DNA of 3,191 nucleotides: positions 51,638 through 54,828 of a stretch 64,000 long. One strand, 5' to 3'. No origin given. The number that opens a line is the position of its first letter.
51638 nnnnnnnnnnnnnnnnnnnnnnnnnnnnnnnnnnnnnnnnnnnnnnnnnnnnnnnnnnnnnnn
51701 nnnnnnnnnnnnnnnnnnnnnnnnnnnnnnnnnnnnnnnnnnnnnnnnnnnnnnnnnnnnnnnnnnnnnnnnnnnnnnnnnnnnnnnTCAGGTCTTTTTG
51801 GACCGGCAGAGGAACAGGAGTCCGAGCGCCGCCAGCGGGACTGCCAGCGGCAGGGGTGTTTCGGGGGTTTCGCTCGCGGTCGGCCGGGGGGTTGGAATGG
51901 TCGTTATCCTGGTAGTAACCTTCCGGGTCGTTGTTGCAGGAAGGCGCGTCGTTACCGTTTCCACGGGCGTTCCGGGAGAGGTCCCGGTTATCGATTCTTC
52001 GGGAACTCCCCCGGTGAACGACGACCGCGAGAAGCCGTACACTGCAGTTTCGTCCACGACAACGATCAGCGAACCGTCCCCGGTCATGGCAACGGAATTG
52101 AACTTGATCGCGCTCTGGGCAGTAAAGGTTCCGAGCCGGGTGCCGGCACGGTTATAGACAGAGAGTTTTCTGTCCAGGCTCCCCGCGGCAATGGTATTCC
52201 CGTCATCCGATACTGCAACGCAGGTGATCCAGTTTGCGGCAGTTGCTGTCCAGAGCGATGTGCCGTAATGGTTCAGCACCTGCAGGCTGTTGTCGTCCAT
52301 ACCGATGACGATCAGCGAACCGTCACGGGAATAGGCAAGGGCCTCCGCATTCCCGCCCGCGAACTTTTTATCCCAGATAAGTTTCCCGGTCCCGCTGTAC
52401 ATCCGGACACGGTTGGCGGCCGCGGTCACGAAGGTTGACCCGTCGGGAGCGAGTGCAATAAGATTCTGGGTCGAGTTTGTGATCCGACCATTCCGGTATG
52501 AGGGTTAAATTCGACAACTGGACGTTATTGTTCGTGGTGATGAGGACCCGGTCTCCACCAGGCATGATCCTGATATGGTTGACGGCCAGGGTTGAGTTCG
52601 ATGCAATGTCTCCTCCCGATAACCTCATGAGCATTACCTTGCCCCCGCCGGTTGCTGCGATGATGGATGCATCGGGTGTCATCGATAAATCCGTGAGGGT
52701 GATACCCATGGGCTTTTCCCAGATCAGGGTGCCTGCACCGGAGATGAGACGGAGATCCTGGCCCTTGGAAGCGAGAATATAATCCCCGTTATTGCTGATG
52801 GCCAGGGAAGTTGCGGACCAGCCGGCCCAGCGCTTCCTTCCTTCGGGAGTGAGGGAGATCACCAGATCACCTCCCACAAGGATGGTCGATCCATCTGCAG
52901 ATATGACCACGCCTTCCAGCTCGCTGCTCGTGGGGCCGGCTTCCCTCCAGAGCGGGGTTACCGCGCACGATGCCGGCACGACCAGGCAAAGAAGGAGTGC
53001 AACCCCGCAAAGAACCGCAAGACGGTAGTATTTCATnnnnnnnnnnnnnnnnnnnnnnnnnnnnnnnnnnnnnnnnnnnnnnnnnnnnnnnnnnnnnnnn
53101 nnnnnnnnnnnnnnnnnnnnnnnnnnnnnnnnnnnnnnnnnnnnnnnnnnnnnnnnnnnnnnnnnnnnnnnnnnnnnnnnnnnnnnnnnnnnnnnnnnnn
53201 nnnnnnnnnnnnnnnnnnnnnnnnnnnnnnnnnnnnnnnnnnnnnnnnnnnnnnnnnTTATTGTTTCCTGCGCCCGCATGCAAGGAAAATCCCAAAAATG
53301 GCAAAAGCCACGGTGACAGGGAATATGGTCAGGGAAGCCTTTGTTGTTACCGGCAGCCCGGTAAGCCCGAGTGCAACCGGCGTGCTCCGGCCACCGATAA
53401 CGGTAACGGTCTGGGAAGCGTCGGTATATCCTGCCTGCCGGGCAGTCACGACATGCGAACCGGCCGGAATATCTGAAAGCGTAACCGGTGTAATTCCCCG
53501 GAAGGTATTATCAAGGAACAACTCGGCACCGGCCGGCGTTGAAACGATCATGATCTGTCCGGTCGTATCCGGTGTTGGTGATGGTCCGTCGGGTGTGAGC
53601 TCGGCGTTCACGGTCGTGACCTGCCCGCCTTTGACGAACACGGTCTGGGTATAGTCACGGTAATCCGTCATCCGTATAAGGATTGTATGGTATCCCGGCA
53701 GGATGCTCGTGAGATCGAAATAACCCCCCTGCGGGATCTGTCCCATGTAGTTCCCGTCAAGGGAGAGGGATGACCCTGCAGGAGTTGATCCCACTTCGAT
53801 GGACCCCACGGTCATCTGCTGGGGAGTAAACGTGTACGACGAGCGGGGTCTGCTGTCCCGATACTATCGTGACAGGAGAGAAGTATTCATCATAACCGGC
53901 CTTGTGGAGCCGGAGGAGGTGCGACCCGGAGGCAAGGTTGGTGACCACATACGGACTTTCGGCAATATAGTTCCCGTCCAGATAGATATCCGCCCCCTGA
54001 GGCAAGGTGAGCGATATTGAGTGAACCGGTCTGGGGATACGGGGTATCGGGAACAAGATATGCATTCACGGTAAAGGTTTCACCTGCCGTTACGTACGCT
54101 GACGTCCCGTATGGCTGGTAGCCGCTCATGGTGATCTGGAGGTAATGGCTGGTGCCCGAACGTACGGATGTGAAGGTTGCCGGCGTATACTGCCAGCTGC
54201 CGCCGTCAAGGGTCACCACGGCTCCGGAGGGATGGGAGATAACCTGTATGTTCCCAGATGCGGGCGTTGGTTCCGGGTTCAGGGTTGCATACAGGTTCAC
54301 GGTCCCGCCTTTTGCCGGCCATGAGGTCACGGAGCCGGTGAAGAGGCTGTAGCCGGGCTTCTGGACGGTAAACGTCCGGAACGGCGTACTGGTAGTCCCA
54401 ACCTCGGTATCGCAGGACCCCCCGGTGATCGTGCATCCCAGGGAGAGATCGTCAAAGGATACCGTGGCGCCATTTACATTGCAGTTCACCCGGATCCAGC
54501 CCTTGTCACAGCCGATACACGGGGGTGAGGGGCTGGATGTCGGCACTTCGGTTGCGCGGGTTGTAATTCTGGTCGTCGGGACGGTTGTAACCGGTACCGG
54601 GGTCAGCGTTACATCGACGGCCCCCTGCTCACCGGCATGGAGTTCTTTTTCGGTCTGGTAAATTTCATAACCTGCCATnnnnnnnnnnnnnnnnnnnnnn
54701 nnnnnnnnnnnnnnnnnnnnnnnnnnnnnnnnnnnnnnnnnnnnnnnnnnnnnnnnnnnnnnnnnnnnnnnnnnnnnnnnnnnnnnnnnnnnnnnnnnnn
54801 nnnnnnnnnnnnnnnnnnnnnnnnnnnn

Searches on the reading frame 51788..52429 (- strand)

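Call 3: search_protein_families(library=ncbifam, proteins=[window:51788-52429:-], max_evalue=1)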
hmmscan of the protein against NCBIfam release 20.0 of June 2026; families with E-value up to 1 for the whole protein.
window:51788-52429:- (213 aa): 0 families

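Call 4: search_protein_families(library=pfam, proteins=[window:51788-52429:-], max_evalue=0.1)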
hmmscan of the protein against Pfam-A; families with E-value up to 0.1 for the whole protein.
window:51788-52429:- (213 aa): 25 families
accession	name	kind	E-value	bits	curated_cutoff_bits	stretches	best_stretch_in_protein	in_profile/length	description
PF23414.1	Beta-prop_EML_2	-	4.6e-11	43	90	1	6-106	20-124/266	Echinoderm microtubule-associated protein second beta-propeller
PF00400.38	WD40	-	7.3e-10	39.4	27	1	65-93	10-39/39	WD domain, G-beta repeat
PF25174.1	Beta-prop_THOC3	-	1.4e-07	31.3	305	1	26-127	130-233/272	THOC3 beta-propeller domain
PF25173.1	Beta-prop_WDR3_1st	-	4.2e-06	27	154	2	24-93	28-99/184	WDR3 first beta-propeller domain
PF25175.1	Beta-prop_WDR5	-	7.2e-06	25.9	250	1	30-125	57-154/296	WDR5 beta-propeller domain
PF13570.13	Beta-prop_ACSF4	-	8.4e-06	25.8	133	1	13-96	37-122/329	Beta-alanine-activating enzyme, beta-propeller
PF24817.1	WD40_WDHD1_1st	-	8.3e-05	22.3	109.9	1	28-123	47-144/291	WDHD1 first WD40 domain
PF12894.13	ANAPC4_WD40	-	0.0001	22.9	22.9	1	6-70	17-85/91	Anaphase-promoting complex subunit 4 WD40 domain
PF24814.1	WD40_Prp19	-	0.00032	20.3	320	1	28-128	138-241/281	Prp19 WD40 domain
PF23381.1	Beta-prop_IFT122_1st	-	0.00032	20.1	28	2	6-93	260-348/350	IFT122 first beta-propeller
PF25391.1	WD40_Gbeta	-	0.00034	20.1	150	1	30-93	275-340/340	G protein beta WD-40 repeat protein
PF24797.1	Beta-prop_WDR35_TULP_N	-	0.00052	19.7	80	1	30-107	120-198/332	WDR35/TULP4 N-terminal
PF20426.4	NBCH_WD40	-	0.00056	19.3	50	1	31-95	88-154/350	Neurobeachin beta propeller domain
PF13360.13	PQQ_2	-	0.00083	19.5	27.6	1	13-101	51-143/233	Outer membrane protein assembly factor BamB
PF24807.1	WD40_CDC20-Fz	-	0.00095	19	200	0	63-103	49-90/292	CDC20/Fizzy WD40 domain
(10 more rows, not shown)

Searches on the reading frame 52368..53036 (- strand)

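Call 3: search_protein_families(library=ncbifam, proteins=[window:52368-53036:-], max_evalue=1)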
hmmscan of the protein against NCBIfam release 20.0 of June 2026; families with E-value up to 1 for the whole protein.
window:52368-53036:- (222 aa): 1 family
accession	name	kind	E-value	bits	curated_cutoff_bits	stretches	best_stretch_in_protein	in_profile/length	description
NF048007.1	MmpL3Stblzr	equivalog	0.12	11.5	600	1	62-170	81-200/366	MmpL3/TtfA transport complex stabilizer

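Call 4: search_protein_families(library=pfam, proteins=[window:52368-53036:-], max_evalue=0.1)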
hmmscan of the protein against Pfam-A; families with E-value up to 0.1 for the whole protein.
window:52368-53036:- (222 aa): 1 family
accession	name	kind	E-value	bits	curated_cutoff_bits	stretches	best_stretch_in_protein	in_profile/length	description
PF00400.38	WD40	-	0.0066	17.4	27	0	76-92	15-30/39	WD domain, G-beta repeat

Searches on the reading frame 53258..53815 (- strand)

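Call 3: search_protein_families(library=ncbifam, proteins=[window:53258-53815:-], max_evalue=1)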
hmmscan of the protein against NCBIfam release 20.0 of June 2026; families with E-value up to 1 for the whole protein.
window:53258-53815:- (185 aa): 2 families
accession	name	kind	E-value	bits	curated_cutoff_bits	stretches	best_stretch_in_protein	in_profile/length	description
NF052345.1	S_layer_anammox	exception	3.3e-08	31.4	1400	2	14-99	1330-1416/1596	Kustd1514 family S-layer glycoprotein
NF047815.1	LIC10124_lipo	equivalog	4.8e-08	32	650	1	4-123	198-307/516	LIC10124 family lipoprotein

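Call 4: search_protein_families(library=pfam, proteins=[window:53258-53815:-], max_evalue=0.1)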
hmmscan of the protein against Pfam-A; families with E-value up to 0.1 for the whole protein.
window:53258-53815:- (185 aa): 8 families
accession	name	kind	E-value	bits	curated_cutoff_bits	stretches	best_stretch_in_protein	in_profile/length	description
PF08308.17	PEGA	-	5.3e-25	87.5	20.8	2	86-149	2-65/71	PEGA domain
PF13620.12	CarboxypepD_reg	-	3.5e-09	37.3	32.3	2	30-74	37-82/82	Carboxypeptidase regulatory-like domain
PF13715.12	CarbopepD_reg_2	-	1.7e-06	28.4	32.2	1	30-75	33-78/88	CarboxypepD_reg-like domain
PF16640.11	Big_3_5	-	0.0011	19.9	35.5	1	61-136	8-81/88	Bacterial Ig-like domain (group 3)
PF12985.13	DUF3869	-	0.0014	19.3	24.5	1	109-139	39-68/85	Domain of unknown function (DUF3869)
PF11008.14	DUF2846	-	0.011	16.2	34.3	0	15-66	24-73/92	Protein of unknown function (DUF2846)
PF07550.17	Shr-like_HID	-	0.029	15.3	22.3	0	40-59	60-81/82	Heme-binding protein Shr-like, Hb-interacting domain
PF06832.18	BiPBP_C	-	0.046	14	26.8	0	16-46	47-77/90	Penicillin-Binding Protein C-terminus Family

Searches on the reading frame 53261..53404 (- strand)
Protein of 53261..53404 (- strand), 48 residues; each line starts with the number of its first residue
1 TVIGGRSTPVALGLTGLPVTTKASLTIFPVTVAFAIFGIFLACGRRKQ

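Call 68: search_protein_families(library=ncbifam, proteins=[window:53261-53404:-], max_evalue=10)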
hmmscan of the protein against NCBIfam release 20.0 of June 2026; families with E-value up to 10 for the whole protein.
seq(48 aa): 0 families

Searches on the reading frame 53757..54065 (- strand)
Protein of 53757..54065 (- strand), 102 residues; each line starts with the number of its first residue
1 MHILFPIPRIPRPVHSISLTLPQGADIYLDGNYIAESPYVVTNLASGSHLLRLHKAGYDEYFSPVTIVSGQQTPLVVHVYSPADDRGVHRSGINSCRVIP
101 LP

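Call 3: search_protein_families(library=ncbifam, proteins=[window:53757-54065:-], max_evalue=1)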
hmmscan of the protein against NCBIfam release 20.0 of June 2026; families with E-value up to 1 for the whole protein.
window:53757-54065:- (102 aa): 1 family
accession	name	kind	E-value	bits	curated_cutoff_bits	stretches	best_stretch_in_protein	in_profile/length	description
NF047815.1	LIC10124_lipo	equivalog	0.0045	15.6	650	1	23-74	207-258/516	LIC10124 family lipoprotein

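Call 4: search_protein_families(library=pfam, proteins=[window:53757-54065:-], max_evalue=0.1)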
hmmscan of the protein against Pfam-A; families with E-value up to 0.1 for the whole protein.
window:53757-54065:- (102 aa): 1 family
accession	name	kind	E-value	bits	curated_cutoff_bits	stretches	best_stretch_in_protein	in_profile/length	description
PF08308.17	PEGA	-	9.2e-12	45.1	20.8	1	20-75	8-63/71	PEGA domain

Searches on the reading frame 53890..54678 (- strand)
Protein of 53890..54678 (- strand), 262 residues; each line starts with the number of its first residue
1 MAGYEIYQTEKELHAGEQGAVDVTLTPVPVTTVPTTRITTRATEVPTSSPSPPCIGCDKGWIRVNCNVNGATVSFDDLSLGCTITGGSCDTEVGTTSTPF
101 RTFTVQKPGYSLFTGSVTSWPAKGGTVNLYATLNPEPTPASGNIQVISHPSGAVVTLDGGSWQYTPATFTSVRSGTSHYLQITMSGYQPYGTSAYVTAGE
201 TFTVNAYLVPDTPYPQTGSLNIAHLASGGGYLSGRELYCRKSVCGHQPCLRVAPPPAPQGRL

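Call 3: search_protein_families(library=ncbifam, proteins=[window:53890-54678:-], max_evalue=1)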
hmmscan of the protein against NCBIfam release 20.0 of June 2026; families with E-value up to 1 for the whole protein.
window:53890-54678:- (262 aa): 0 families

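Call 4: search_protein_families(library=pfam, proteins=[window:53890-54678:-], max_evalue=0.1)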
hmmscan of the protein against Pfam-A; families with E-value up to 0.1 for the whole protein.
window:53890-54678:- (262 aa): 1 family
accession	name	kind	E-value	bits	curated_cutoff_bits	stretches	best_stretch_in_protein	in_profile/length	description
PF08308.17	PEGA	-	1.4e-15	57.4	20.8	2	142-210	2-69/71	PEGA domain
